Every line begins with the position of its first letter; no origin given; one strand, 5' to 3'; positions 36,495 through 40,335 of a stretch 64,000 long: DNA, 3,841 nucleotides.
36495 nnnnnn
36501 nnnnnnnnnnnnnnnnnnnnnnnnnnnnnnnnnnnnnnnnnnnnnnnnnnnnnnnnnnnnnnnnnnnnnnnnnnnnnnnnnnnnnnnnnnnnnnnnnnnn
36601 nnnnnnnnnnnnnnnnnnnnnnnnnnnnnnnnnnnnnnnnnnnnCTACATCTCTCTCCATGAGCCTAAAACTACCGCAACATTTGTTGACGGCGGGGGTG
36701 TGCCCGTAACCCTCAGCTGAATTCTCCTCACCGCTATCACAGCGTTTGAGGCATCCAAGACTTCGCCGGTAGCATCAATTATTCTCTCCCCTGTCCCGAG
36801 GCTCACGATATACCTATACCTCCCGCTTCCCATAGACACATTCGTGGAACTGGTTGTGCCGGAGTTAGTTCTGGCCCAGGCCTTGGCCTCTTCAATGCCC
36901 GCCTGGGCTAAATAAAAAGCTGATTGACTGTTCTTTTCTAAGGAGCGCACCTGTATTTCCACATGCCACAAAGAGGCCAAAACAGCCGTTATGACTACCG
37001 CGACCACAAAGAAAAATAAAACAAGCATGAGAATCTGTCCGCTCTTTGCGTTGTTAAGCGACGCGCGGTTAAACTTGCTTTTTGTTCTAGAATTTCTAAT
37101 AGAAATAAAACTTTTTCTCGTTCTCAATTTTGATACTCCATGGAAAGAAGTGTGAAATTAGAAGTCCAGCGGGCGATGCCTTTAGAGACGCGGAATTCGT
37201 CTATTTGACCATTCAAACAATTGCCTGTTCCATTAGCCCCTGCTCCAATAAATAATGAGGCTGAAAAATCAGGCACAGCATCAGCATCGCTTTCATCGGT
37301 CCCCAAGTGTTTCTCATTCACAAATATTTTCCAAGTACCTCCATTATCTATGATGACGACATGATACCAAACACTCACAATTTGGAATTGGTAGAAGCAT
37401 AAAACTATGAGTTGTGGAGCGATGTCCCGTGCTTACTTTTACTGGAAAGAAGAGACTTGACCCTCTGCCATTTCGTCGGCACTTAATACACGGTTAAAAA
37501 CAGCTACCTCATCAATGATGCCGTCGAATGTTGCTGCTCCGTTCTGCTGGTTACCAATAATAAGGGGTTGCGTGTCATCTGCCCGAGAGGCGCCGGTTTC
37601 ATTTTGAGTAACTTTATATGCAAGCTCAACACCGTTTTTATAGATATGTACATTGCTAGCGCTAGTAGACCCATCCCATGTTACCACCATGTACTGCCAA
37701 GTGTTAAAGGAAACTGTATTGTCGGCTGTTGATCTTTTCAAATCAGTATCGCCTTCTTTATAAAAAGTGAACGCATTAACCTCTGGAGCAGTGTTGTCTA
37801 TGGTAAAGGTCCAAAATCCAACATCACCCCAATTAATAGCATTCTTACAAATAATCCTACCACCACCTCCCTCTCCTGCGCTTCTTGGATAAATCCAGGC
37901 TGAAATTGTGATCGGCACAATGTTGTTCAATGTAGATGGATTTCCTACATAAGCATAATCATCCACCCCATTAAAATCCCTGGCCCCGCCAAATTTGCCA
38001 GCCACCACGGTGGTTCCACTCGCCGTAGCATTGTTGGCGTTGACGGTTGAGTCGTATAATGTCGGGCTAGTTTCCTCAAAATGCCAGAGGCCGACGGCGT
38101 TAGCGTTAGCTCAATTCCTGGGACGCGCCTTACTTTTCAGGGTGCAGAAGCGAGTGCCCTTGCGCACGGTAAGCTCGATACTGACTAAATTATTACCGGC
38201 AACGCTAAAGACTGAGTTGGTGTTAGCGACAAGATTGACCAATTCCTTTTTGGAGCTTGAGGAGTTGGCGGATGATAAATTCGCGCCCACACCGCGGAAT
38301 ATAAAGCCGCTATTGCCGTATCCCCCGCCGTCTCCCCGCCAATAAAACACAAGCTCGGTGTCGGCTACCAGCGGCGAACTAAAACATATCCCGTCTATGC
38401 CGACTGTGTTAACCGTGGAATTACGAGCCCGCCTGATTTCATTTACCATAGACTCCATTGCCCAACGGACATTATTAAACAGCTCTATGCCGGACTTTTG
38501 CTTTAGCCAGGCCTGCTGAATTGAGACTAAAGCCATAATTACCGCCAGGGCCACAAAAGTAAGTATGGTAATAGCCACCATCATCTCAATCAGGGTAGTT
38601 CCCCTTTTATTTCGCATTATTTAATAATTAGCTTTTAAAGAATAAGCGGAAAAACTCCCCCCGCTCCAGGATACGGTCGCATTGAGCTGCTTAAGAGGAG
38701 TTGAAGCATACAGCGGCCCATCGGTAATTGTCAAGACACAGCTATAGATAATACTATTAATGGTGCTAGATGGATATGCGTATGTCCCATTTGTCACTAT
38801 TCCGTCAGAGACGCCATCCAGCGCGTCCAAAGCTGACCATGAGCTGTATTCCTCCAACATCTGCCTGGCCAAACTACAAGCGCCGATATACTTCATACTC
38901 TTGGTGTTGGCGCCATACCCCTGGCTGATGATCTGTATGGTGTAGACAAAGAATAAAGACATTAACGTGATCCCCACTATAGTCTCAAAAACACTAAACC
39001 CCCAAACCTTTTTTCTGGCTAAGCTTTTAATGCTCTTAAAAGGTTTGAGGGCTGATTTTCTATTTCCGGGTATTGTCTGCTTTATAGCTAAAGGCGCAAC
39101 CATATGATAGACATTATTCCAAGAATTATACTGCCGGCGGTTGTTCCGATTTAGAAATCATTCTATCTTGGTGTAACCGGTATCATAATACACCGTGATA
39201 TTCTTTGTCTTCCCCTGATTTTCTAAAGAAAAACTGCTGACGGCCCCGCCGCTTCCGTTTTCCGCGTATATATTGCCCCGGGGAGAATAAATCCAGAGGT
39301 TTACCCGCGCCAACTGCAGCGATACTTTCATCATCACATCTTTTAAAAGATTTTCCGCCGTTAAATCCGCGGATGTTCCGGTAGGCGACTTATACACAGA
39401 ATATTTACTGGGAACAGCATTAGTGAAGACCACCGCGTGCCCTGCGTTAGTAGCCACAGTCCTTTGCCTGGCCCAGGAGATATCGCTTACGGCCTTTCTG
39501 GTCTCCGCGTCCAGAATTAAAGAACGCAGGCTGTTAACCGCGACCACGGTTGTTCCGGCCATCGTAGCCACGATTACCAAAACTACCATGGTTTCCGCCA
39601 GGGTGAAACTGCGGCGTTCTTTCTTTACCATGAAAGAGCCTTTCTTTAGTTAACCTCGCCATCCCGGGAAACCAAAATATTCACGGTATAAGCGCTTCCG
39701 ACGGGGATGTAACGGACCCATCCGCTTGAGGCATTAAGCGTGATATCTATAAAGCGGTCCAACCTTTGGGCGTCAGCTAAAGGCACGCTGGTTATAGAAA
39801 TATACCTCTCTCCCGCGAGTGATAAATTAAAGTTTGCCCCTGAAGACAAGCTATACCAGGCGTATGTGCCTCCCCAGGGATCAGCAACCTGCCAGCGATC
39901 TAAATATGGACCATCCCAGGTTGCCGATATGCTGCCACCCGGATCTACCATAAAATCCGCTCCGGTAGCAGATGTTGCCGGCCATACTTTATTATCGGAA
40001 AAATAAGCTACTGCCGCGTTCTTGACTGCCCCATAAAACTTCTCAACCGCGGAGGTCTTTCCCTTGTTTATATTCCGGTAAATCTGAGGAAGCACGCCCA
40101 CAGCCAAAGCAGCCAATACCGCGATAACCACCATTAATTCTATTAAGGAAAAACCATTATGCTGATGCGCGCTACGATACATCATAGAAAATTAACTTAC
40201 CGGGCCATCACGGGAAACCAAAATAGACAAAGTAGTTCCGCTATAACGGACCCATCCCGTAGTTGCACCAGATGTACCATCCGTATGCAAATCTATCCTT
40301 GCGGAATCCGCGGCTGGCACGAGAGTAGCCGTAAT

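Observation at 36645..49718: Type IV pilus / T2SS-like operon with non-standard architecture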

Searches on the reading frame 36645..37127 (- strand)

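Call 5: search_protein_families(library=pfam, max_evalue=0.01, proteins=[window:36645-37127:-])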
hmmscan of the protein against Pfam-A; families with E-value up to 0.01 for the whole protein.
window:36645-37127:- (160 aa): 0 families

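Call 21: search_protein_families(library=ncbifam, max_evalue=0.1, proteins=[window:36645-37127:-])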
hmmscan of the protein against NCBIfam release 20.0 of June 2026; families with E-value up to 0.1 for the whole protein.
window:36645-37127:- (160 aa): 3 families
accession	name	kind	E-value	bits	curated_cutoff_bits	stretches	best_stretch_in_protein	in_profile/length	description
NF037980.1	T2SS_GspK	equivalog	0.033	13.7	130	1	30-97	3-70/307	type II secretion system minor pseudopilin GspK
NF047828.1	T3SSXpsI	equivalog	0.064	13.3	150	1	33-109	7-79/132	type II secretion system protein XpsI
NF041775.1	typeIV_PilA_Myxo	equivalog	0.066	13.2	400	1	33-150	14-133/214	type IV pilin protein PilA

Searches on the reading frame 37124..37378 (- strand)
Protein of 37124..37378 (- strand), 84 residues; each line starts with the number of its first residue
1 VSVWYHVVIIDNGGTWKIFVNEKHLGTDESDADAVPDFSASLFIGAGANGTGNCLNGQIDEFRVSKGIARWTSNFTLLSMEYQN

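Call 5: search_protein_families(library=pfam, max_evalue=0.01, proteins=[window:37124-37378:-])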
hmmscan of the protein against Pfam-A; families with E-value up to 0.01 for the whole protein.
window:37124-37378:- (84 aa): 1 family
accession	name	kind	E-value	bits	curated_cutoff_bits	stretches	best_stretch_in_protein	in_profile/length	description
PF13385.13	Laminin_G_3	-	7.2e-09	36.4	27.6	1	3-66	80-142/151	Concanavalin A-like lectin/glucanases superfamily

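Call 21: search_protein_families(library=ncbifam, max_evalue=0.1, proteins=[window:37124-37378:-])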
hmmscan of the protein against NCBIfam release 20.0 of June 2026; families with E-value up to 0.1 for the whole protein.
window:37124-37378:- (84 aa): 0 families

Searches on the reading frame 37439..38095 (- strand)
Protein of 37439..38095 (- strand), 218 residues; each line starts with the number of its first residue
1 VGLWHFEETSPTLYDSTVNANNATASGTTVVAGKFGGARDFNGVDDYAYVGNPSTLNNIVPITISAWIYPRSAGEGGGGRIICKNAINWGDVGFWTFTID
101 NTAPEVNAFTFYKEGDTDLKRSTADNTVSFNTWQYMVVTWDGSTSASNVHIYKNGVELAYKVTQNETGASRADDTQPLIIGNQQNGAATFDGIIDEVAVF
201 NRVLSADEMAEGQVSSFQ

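Call 5: search_protein_families(library=pfam, max_evalue=0.01, proteins=[window:37439-38008:-])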
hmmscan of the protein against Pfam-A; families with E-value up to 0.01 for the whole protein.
window:37439-38008:- (189 aa): 1 family
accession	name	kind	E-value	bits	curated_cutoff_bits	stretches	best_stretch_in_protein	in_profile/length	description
PF13385.13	Laminin_G_3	-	2.3e-24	86.7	27.6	1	14-179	2-149/151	Concanavalin A-like lectin/glucanases superfamily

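Call 21: search_protein_families(library=ncbifam, max_evalue=0.1, proteins=[window:37439-38095:-])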
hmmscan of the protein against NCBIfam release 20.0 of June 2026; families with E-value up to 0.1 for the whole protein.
window:37439-38095:- (218 aa): 1 family
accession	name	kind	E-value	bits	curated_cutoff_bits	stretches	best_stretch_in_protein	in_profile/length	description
NF052521.1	TafC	equivalog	1.5e-10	40.8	410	1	1-210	149-357/373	TafC family fimbrial protein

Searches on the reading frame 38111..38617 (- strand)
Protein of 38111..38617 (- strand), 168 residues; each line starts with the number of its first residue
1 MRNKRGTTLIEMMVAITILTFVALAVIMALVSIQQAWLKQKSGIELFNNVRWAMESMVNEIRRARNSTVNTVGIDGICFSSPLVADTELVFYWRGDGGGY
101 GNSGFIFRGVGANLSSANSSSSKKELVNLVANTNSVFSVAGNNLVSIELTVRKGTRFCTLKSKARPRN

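Call 5: search_protein_families(library=pfam, max_evalue=0.01, proteins=[window:38111-38617:-])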
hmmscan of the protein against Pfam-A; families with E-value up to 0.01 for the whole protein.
window:38111-38617:- (168 aa): 1 family
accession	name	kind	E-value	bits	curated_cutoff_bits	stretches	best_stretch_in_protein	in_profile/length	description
PF07963.17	N_methyl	-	2.3e-07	30.5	21.2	1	1-26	1-26/27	Prokaryotic N-terminal methylation motif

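Call 21: search_protein_families(library=ncbifam, max_evalue=0.1, proteins=[window:38111-38617:-])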
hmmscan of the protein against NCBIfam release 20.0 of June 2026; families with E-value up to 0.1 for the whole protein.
window:38111-38617:- (168 aa): 13 families
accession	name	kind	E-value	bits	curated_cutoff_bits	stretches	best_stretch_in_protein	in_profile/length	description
NF041013.1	T4P_ComGE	equivalog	2.7e-07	30.6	49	1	3-56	2-55/83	competence type IV pilus minor pilin ComGE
TIGR02599.1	TIGR02599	subfamily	4.6e-06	26.1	256.5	1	7-64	2-59/361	Verru_Chthon cassette protein C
NF007848.0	PRK10557.1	equivalog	3.2e-05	23.4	120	1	3-64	9-70/192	prepilin peptidase-dependent protein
NF007800.0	PRK10506.1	equivalog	0.0022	17.8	158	1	1-50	5-47/163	prepilin peptidase-dependent protein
TIGR01711.1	gspJ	equivalog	0.006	16.4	64.85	1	5-65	1-61/192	type II secretion system minor pseudopilin GspJ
NF007862.0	PRK10574.1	equivalog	0.01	16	138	1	1-27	1-27/145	prepilin peptidase-dependent pilin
NF041002.1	pilin_ComGF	equivalog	0.015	15.5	80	1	5-66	2-61/139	competence type IV pilus minor pilin ComGF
NF040999.1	pilin_ComGC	equivalog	0.018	15.2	75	1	5-44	2-40/84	competence type IV pilus major pilin ComGC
TIGR01708.2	typeII_sec_gspH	equivalog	0.021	14.8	80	1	5-33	2-30/169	type II secretion system minor pseudopilin GspH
TIGR02532.1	IV_pilin_GFxxxE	domain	0.03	14.2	16.3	1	8-27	5-24/24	prepilin-type N-terminal cleavage/methylation domain-containing protein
NF041775.1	typeIV_PilA_Myxo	equivalog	0.046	13.7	400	1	4-45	10-50/214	type IV pilin protein PilA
NF047828.1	T3SSXpsI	equivalog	0.056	13.5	150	0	4-32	1-28/132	type II secretion system protein XpsI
TIGR01710.1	typeII_sec_gspG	equivalog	0.067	13.2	88.85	1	5-41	1-37/134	type II secretion system major pseudopilin GspG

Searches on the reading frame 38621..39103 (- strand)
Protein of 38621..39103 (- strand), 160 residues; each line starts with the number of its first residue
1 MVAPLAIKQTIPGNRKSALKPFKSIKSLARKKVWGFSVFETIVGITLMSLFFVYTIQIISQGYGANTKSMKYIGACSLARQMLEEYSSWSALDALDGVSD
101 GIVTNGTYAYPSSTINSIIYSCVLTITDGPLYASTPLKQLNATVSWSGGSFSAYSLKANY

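Call 5: search_protein_families(library=pfam, max_evalue=0.01, proteins=[window:38621-39103:-])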
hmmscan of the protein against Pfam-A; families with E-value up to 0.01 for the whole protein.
window:38621-39103:- (160 aa): 0 families

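Call 21: search_protein_families(library=ncbifam, max_evalue=0.1, proteins=[window:38621-39103:-])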
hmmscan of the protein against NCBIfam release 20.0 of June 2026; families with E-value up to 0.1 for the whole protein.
window:38621-39103:- (160 aa): 1 family
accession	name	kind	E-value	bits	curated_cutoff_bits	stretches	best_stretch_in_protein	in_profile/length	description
NF041013.1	T4P_ComGE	equivalog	0.069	13.3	49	1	31-87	1-57/83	competence type IV pilus minor pilin ComGE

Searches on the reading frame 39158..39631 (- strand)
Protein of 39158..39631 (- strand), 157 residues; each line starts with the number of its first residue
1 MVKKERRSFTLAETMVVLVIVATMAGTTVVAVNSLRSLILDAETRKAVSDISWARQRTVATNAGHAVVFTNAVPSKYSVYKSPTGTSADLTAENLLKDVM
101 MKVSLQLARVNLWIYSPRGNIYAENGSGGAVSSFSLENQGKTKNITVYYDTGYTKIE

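Call 5: search_protein_families(library=pfam, max_evalue=0.01, proteins=[window:39158-39631:-])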
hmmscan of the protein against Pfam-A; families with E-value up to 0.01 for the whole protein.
window:39158-39631:- (157 aa): 1 family
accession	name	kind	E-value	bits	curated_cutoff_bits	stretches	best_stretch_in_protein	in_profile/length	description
PF07963.17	N_methyl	-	0.00034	20.5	21.2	1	5-26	3-24/27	Prokaryotic N-terminal methylation motif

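Call 21: search_protein_families(library=ncbifam, max_evalue=0.1, proteins=[window:39158-39631:-])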
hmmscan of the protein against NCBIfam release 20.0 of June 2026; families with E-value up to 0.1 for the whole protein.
window:39158-39631:- (157 aa): 10 families
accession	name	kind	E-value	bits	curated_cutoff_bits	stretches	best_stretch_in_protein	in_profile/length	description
NF040982.1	ComGD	equivalog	9.4e-05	22.8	70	1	7-152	2-134/139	competence type IV pilus minor pilin ComGD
TIGR01708.2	typeII_sec_gspH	equivalog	0.00012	22.1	80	1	7-65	2-61/169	type II secretion system minor pseudopilin GspH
TIGR02596.1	TIGR02596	subfamily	0.00031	20.9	70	1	9-64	1-57/196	Verru_Chthon cassette protein D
NF007800.0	PRK10506.1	equivalog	0.011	15.5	158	1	3-68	5-71/163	prepilin peptidase-dependent protein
TIGR01710.1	typeII_sec_gspG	equivalog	0.018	15.1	88.85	1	7-52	1-43/134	type II secretion system major pseudopilin GspG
TIGR02532.1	IV_pilin_GFxxxE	domain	0.018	14.9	16.3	1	9-26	4-21/24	prepilin-type N-terminal cleavage/methylation domain-containing protein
NF002722.0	PRK02565.1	equivalog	0.018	14.7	57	0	11-32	11-32/48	photosystem II reaction center protein J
NF041013.1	T4P_ComGE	equivalog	0.027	14.6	49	1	7-43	4-40/83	competence type IV pilus minor pilin ComGE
NF007862.0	PRK10574.1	equivalog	0.049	13.8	138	1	5-31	3-29/145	prepilin peptidase-dependent pilin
NF050015.1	RNaseT2Fam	subfamily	0.099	12.1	250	0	8-113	10-113/220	ribonuclease T2 family protein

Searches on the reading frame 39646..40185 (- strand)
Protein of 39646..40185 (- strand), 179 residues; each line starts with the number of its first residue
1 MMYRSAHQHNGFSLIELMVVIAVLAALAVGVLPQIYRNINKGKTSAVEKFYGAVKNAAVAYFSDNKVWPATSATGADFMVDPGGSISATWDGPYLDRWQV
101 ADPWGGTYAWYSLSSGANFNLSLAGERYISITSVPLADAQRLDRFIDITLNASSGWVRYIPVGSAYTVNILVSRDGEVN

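Call 5: search_protein_families(library=pfam, max_evalue=0.01, proteins=[window:39646-40185:-])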
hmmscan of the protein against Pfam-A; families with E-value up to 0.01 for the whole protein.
window:39646-40185:- (179 aa): 3 families
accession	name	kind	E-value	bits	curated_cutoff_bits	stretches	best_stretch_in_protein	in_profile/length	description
PF07963.17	N_methyl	-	1.5e-07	31.1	21.2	1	9-32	4-27/27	Prokaryotic N-terminal methylation motif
PF08334.16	T2SSG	-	8.7e-07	29.4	21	1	35-125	2-91/108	Type II secretion system (T2SS), protein G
PF22434.1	PilW_C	-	7.3e-05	23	27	1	38-73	1-36/128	PilW, C-terminal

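Call 12: search_protein_families(library=ncbifam, max_evalue=0.01, proteins=[window:39646-40185:-])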
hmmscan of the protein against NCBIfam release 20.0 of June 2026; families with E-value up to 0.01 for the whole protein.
window:39646-40185:- (179 aa): 9 families
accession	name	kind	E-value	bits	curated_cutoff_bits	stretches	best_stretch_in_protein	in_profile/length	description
TIGR01710.1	typeII_sec_gspG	equivalog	1.2e-13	51.2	88.85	1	11-124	2-115/134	type II secretion system major pseudopilin GspG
TIGR02532.1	IV_pilin_GFxxxE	domain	3.2e-07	29.9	16.3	1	10-32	2-24/24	prepilin-type N-terminal cleavage/methylation domain-containing protein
NF041013.1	T4P_ComGE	equivalog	6.1e-05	23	49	1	9-41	3-35/83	competence type IV pilus minor pilin ComGE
NF041775.1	typeIV_PilA_Myxo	equivalog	8e-05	22.7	400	1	8-66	9-67/214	type IV pilin protein PilA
NF007862.0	PRK10574.1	equivalog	0.00018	21.7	138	1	8-41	3-36/145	prepilin peptidase-dependent pilin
NF040999.1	pilin_ComGC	equivalog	0.0011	19.1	75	1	10-66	2-58/84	competence type IV pilus major pilin ComGC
TIGR01708.2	typeII_sec_gspH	equivalog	0.0016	18.4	80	1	9-36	1-27/169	type II secretion system minor pseudopilin GspH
NF007800.0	PRK10506.1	equivalog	0.0018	18.1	158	1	4-58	3-61/163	prepilin peptidase-dependent protein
TIGR01711.1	gspJ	equivalog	0.0082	16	64.85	0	11-38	2-28/192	type II secretion system minor pseudopilin GspJ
